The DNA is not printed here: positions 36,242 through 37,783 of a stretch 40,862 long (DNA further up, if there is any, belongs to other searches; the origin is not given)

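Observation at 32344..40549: Candidate new surface-glycosylation system: Arn/Gtr-like GT2 + GT-C pair fed by a dTDP-4-amino-4,6-dideoxyhexose pathway, with an ATP-grasp ligase and an ABC importer built into the operon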

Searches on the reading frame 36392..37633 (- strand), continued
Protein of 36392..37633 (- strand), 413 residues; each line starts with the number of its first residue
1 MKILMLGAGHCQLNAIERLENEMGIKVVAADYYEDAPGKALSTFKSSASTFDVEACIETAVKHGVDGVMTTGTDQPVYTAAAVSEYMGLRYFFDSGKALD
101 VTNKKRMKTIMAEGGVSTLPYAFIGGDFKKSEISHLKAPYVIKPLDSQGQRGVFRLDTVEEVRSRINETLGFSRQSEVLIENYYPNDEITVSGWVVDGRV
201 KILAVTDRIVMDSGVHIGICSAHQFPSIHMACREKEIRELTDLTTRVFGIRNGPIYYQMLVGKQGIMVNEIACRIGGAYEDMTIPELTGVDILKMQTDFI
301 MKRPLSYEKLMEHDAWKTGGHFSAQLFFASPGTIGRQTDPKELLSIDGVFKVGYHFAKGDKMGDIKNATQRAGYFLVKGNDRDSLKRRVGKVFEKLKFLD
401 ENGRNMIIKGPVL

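Call 35: search_solved_structures(query=A2, max_evalue=0.001)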
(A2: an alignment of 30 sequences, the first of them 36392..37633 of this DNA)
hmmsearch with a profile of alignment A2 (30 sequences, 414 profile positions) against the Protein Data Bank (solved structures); distinct sequences matched with E-value up to 0.001: 29.
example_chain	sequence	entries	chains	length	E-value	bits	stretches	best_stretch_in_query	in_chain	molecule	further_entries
4dim_A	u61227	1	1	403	2.6e-32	115.2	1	2-398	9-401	Phosphoribosylglycinamide synthetase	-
4wd3_A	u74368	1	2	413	3e-12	49.1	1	95-390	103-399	L-amino acid ligase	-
3vot_A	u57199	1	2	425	5.6e-12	48.2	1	59-390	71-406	L-amino acid ligase, BL00235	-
3ax6_A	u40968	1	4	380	2e-08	36.5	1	2-273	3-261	Phosphoribosylaminoimidazole carboxylase, ATPase subunit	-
3r23_A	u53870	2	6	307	1e-06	30.8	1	101-193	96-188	D-alanine--D-alanine ligase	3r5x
3k5h_A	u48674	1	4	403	3.1e-06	29.3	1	2-275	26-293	Phosphoribosyl-aminoimidazole carboxylase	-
3k5i_A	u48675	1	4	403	3.1e-06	29.3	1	2-275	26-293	Phosphoribosyl-aminoimidazole carboxylase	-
2ip4_A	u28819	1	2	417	3.6e-06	29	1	86-287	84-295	Phosphoribosylamine--glycine ligase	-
5d8d_A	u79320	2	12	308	4.7e-06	28.7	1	102-191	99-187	D-alanine--D-alanine ligase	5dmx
2yw2_A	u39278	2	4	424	4.8e-06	28.6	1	47-314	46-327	Phosphoribosylamine--glycine ligase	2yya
2xcl_A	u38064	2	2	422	1.3e-05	27.2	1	57-306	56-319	PHOSPHORIBOSYLAMINE--GLYCINE LIGASE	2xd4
1kj8_A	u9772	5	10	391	1.8e-05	26.8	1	2-166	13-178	phosphoribosylglycinamide formyltransferase 2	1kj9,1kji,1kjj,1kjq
1eyz_A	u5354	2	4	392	1.8e-05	26.8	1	2-166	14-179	PHOSPHORIBOSYLGLYCINAMIDE FORMYLTRANSFERASE 2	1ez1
8fff_A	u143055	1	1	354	4.2e-05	25.6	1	97-191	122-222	D-alanine--D-alanine ligase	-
2i80_A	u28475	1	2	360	4.3e-05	25.5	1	97-191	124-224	D-alanine-D-alanine ligase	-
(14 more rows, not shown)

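Call 39: search_protein_families(library=ncbifam, proteins=[L001:4957-5658:-, L001:4701-4931:-, L001:3857-4390:-, L001:2554-3819:-, L001:5905-6801:+, L001:6806-7033:-], max_evalue=0.00001)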
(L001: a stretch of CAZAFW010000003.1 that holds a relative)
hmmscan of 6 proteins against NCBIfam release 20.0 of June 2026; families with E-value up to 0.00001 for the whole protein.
L001:4957-5658:- (233 aa): 4 families
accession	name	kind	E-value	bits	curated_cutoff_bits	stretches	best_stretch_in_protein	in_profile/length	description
NF033796.1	selen_YedE_FdhT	exception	1.3e-28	100.3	350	1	14-230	172-384/387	selenium metabolism membrane protein YedE/FdhT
NF052577.1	ThSTportTsuASprch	equivalog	6e-19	68.6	400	1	59-174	7-116/330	thiosulfate transporter TsuA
NF041049.1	thio_trans_TsuA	exception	6.5e-18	64.9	645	1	59-222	9-168/348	thiosulfate utilization transporter TsuA/YeeE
TIGR04112.1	seleno_YedE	equivalog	2.6e-06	26.9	200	1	46-180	177-306/337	YedE family putative selenium transporter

L001:4701-4931:- (76 aa): 4 families
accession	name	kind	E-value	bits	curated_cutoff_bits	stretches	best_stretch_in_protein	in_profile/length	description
NF041048.1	TusA_like_YeeD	exception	1.1e-12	47.5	147.5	1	7-74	4-72/72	thiosulfate utilization sulfurtransferase TsuB/YeeD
NF008242.0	PRK11018.1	equivalog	1.2e-10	40.9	79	1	2-59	6-63/78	sulfurtransferase-like selenium metabolism protein YedF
TIGR03527.1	selenium_YedF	equivalog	1.4e-10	41.3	110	1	7-74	1-68/194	sulfurtransferase-like selenium metabolism protein YedF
NF001423.0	PRK00299.1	equivalog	2.5e-06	27.2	78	1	3-75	8-80/82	sulfurtransferase TusA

L001:3857-4390:- (177 aa): 3 families
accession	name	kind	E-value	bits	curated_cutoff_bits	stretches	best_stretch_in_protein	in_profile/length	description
NF033796.1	selen_YedE_FdhT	exception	2.8e-28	99.1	350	1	12-173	2-159/387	selenium metabolism membrane protein YedE/FdhT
NF052577.1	ThSTportTsuASprch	equivalog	1e-14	54.6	400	1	87-167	242-322/330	thiosulfate transporter TsuA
NF041049.1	thio_trans_TsuA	exception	3.4e-09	36.2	645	1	88-172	252-335/348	thiosulfate utilization transporter TsuA/YeeE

L001:2554-3819:- (421 aa): 41 families (the best 25 are shown)
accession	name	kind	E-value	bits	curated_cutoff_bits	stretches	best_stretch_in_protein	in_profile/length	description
TIGR01292.1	TRX_reduct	equivalog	2.4e-91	305.7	343.45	1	10-311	1-300/300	thioredoxin-disulfide reductase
TIGR03143.1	AhpF_homolog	hypoth_equivalog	9.7e-90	301.7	687.65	1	9-315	4-312/555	putative alkyl hydroperoxide reductase F subunit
TIGR03140.1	AhpF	equivalog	1.5e-49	168.9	502.9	1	3-307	206-508/515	alkyl hydroperoxide reductase subunit F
NF007614.0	PRK10262.1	equivalog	1.3e-41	142.7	644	1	11-311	8-314/321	thioredoxin-disulfide reductase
TIGR01350.1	lipoamide_DH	equivalog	2e-24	86.2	408.8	2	91-302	113-326/461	dihydrolipoyl dehydrogenase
NF004947.0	PRK06292.2-5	equivalog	1.5e-14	53.8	592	1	105-290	128-314/474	dihydrolipoyl dehydrogenase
TIGR04018.1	Bthiol_YpdA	hypoth_equivalog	1.7e-14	53.4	339.9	1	85-286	90-289/316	YpdA family putative bacillithiol disulfide reductase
NF004776.0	PRK06116.1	equivalog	9.6e-14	51.2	480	1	97-294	120-314/450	glutathione-disulfide reductase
TIGR02053.1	MerA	equivalog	2e-12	46.9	454.45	1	103-303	124-324/465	mercury(II) reductase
NF004945.0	PRK06292.2-3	equivalog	3e-12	46.2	494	1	104-298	125-318/457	dihydrolipoyl dehydrogenase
TIGR03385.1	CoA_CoA_reduc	equivalog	3.8e-12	45.7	578.8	1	77-287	67-284/439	CoA-disulfide reductase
NF041853.1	hythiocyan_redase_MerA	equivalog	2e-11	43.4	650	1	103-286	116-295/440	hypothiocyanous acid reductase MerA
TIGR03315.1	Se_ygfK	equivalog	2.2e-09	35.3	835.3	1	4-303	532-831/1012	putative selenate reductase subunit YgfK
TIGR01421.1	gluta_reduc_1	equivalog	2.5e-09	36.9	556.15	1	99-298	120-318/450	glutathione-disulfide reductase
NF003585.0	PRK05249.1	equivalog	2.7e-09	36.2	465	0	97-285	127-312/464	Si-specific NAD(P)(+) transhydrogenase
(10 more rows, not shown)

L001:5905-6801:+ (298 aa): 50 families (the best 25 are shown)
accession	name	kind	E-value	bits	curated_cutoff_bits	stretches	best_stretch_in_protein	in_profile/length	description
NF040786.1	LysR_Sec_metab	equivalog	2.4e-56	191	250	1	1-291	1-296/298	selenium metabolism-associated LysR family transcriptional regulator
NF047520.1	trans_act_CidR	equivalog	9.8e-43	146.4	415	1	1-290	1-289/292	cidABC operon transcriptional activator CidR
NF053705.1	TransRegGltCGpos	equivalog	7.1e-35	120.7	350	1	1-287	1-287/300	glutamate biosynthesis transcriptional regulator GltC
NF008410.0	PRK11233.1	equivalog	2.4e-32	112.3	309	1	1-253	1-251/305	nitrogen assimilation transcriptional regulator NAC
NF008416.0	PRK11242.1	equivalog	5.5e-28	98.2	277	1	3-293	3-291/300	transcriptional regulator CynR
NF041036.1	decaheme_TF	subfamily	4.5e-26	92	210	1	1-288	1-291/301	multiheme cytochrome-associated LysR family transcriptional regulator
NF040889.1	trans_reg_YeiE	equivalog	4.7e-26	91.7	480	1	4-287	6-284/288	DNA-binding transcriptional regulator YeiE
NF008722.0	PRK11716.1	equivalog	3.1e-25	88.8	246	1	1-282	1-284/293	HTH-type transcriptional activator IlvY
NF058504.1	TransRegCcpCBac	equivalog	1.9e-24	86.5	400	1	13-260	13-252/287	transcriptional regulator CcpC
NF008095.0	PRK10837.1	subfamily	4.8e-24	85.1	281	1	4-287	6-284/290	LysR family transcriptional regulator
NF007385.0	PRK09906.1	equivalog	2.8e-23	82.5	356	1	1-261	1-262/296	DNA-binding transcriptional regulator HcaR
NF047711.1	PutUtilRegPtrR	equivalog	3.2e-23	82.2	400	1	1-282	1-276/283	putrescine utilization regulator PtrR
NF008361.0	PRK11151.1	equivalog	3.6e-23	82.3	329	1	1-275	1-275/305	DNA-binding transcriptional regulator OxyR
NF045775.1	acetoin_reg_AlsR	exception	6.7e-22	78.3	430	1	1-287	1-286/290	acetoin biosynthesis transcriptional regulator AlsR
NF050018.1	StrsTransRegOxyRFcella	equivalog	2.6e-21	76.4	500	1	1-283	1-276/289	oxidative stress transcriptional regulator OxyR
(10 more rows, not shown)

L001:6806-7033:- (75 aa): 1 family
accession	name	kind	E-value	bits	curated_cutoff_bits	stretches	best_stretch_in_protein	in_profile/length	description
TIGR03527.1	selenium_YedF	equivalog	7.7e-07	29.1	110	1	7-73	1-67/194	sulfurtransferase-like selenium metabolism protein YedF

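Call 47: predict_structure(alignment_id=A2)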
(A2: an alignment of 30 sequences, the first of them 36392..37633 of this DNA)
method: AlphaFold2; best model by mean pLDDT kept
length: 413 residues; sequences in the alignment: 30
mean_pLDDT: 93.6   pTM: 0.91
mean pLDDT of the five models: 93.6, 92.9, 92.6, 91.6, 91.5
residues with pLDDT >= 90: 361; 70-90: 45; 50-70: 7; < 50: 0
segments of 3 or more residues with pLDDT < 50: none
pLDDT, mean of each block of 10 residues (from residue 1): 95 96 98 94 96 96 97 86 97 92 93 96 95 96 80 92 94 91 95 96 95 85 95 97 97 95 95 88 94 96 94 94 94 96 97 94 87 95 95 96 91 57
secondary structure, 60 per line:
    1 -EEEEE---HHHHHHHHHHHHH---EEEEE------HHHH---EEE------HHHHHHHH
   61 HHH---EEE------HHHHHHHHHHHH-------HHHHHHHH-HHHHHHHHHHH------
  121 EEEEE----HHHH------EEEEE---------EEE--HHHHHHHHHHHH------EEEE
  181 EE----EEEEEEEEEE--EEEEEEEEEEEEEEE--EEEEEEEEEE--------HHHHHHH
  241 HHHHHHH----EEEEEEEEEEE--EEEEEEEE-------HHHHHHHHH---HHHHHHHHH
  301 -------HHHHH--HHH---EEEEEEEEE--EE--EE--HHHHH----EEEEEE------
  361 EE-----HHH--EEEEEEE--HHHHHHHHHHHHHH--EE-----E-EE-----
elements in order: E2-6 H10-22 E26-30 H37-40 E44-46 H53-63 E67-69 H76-87 H95-102 H104-114 E121-125 H130-133 E140-144 E154-156 H159-170 E177-182 E187-196 E199-213 E216-225 H234-247 E252-262 E265-272 H280-288 H292-300 H308-312 E321-329 H340-344 E349-354 E373-379 H382-395

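Call 52: fold_search(model_id=the predicted structure, library=pdb)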
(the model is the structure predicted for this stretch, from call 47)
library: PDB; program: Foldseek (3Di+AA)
matches with E <= 10: 1762; with E <= 0.001: 599
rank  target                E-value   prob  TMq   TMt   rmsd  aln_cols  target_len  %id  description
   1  4dim                  2.6e-29  1.00  0.75  0.78   4.8       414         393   16  Crystal structure of phosphoribosylglycinamide synthetase from Anaerococcus prevotii (released 2012-02-29)
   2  3vot_B                7.4e-27  1.00  0.81  0.85   3.3       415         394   19  Crystal structure of L-amino acid ligase from Bacillus licheniformis (released 2012-11-07)
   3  3wnz                  1.2e-26  1.00  0.73  0.65   5.0       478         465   16  Crystal structure of Bacillus subtilis YwfE, an L-amino acid ligase, with bound ADP-Mg-Pi (released 2014-05-14)
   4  3jzi_B                4.7e-26  1.00  0.71  0.66   5.1       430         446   21  Crystal structure of biotin carboxylase from E. Coli in complex with benzimidazole series (released 2009-11-03)
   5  3wo1                  6.7e-26  1.00  0.72  0.65   5.3       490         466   15  Crystal structure of Trp332Ala mutant YwfE, an L-amino acid ligase, with bound ADP-Mg-Ala (released 2014-05-14)
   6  3vmm                  7.6e-26  1.00  0.73  0.65   5.8       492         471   15  Crystal structure of BacD, an L-amino acid dipeptide ligase from Bacillus subtilis (released 2012-04-11)
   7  3g8c_A                1.0e-25  1.00  0.71  0.67   4.9       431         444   21  Crystal Structure of Biotin Carboxylase in Complex with Biotin, Bicarbonate, ADP and Mg Ion (released 2009-03-03)
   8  3ouz_A                1.3e-25  1.00  0.74  0.69   4.3       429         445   17  Crystal Structure of Biotin Carboxylase-ADP complex from Campylobacter jejuni (released 2010-10-13)
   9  3ouu_A                2.0e-25  1.00  0.74  0.69   4.3       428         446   18  Crystal Structure of Biotin Carboxylase-beta-gamma-ATP Complex from Campylobacter jejuni (released 2010-10-20)
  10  3vot_A                2.2e-25  1.00  0.80  0.80   4.0       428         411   18  Crystal structure of L-amino acid ligase from Bacillus licheniformis (released 2012-11-07)
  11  9yx2_T                2.9e-25  1.00  0.75  0.66   4.4       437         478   18  Structure of the long chain acyl-CoA carboxylase complex from Mycobacterium smegmatis with ATP, bicarbonate, and propi (released 2025-11-26)
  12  9eb8_A                3.5e-25  1.00  0.75  0.68   4.1       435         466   18  Crystal Structure of Biotin Carboxylase from Ankistrodesmus in Complex with ADP (released 2025-11-19)
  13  2v58_B                3.7e-25  1.00  0.69  0.64   5.3       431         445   21  CRYSTAL STRUCTURE OF BIOTIN CARBOXYLASE FROM E.COLI IN COMPLEX WITH POTENT INHIBITOR 1 (released 2009-01-13)
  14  2j9g_A                4.5e-25  1.00  0.68  0.64   5.2       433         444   20  Crystal structure of Biotin carboxylase from E. coli in complex with AMPPNP and ADP (released 2008-09-09)
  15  9yx2_B                6.5e-25  1.00  0.74  0.65   4.5       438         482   18  Structure of the long chain acyl-CoA carboxylase complex from Mycobacterium smegmatis with ATP, bicarbonate, and propi (released 2025-11-26)
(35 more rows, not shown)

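Call 89: list_cluster_members(proteins=[window:36392-37633:-, window:32344-33888:+, window:31244-32155:-, window:37630-38391:-])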
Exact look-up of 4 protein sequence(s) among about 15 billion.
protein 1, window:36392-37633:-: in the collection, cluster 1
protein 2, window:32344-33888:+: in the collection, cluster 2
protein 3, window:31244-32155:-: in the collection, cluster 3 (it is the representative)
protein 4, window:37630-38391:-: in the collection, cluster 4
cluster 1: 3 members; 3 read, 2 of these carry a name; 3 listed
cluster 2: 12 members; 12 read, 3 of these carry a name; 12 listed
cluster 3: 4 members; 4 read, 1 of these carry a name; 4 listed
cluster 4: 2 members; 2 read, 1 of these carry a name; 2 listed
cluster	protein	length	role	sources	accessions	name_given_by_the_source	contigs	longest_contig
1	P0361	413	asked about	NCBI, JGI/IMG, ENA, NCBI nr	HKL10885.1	MAG TPA: carboxylate--amine ligase [Clostridia bacterium] | carboxylate--amine ligase [Clostridia bacterium]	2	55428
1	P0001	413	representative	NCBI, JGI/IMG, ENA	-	-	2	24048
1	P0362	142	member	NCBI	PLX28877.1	MAG: carboxylate--amine ligase, partial [Clostridiales bacterium]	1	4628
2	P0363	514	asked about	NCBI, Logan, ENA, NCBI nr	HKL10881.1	MAG TPA: glycosyltransferase family 39 protein [Clostridia bacterium] | glycosyltransferase family 39 protein [Clostridia bacterium]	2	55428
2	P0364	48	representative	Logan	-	-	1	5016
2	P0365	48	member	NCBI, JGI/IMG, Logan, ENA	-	hypothetical protein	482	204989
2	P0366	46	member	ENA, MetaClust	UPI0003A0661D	status=active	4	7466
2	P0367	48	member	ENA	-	-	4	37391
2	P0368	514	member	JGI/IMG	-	-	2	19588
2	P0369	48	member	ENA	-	-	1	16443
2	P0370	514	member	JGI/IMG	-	-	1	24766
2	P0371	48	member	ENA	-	-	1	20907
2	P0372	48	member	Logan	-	-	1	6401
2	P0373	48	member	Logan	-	-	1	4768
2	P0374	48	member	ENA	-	-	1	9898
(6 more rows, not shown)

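Call 90: find_encoding_contigs(protein=window:36392-37633:-, flank=10000, max_places=1)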
Protein window:36392-37633:- (413 aa): 2 contigs read that carry it; 1 place shown.
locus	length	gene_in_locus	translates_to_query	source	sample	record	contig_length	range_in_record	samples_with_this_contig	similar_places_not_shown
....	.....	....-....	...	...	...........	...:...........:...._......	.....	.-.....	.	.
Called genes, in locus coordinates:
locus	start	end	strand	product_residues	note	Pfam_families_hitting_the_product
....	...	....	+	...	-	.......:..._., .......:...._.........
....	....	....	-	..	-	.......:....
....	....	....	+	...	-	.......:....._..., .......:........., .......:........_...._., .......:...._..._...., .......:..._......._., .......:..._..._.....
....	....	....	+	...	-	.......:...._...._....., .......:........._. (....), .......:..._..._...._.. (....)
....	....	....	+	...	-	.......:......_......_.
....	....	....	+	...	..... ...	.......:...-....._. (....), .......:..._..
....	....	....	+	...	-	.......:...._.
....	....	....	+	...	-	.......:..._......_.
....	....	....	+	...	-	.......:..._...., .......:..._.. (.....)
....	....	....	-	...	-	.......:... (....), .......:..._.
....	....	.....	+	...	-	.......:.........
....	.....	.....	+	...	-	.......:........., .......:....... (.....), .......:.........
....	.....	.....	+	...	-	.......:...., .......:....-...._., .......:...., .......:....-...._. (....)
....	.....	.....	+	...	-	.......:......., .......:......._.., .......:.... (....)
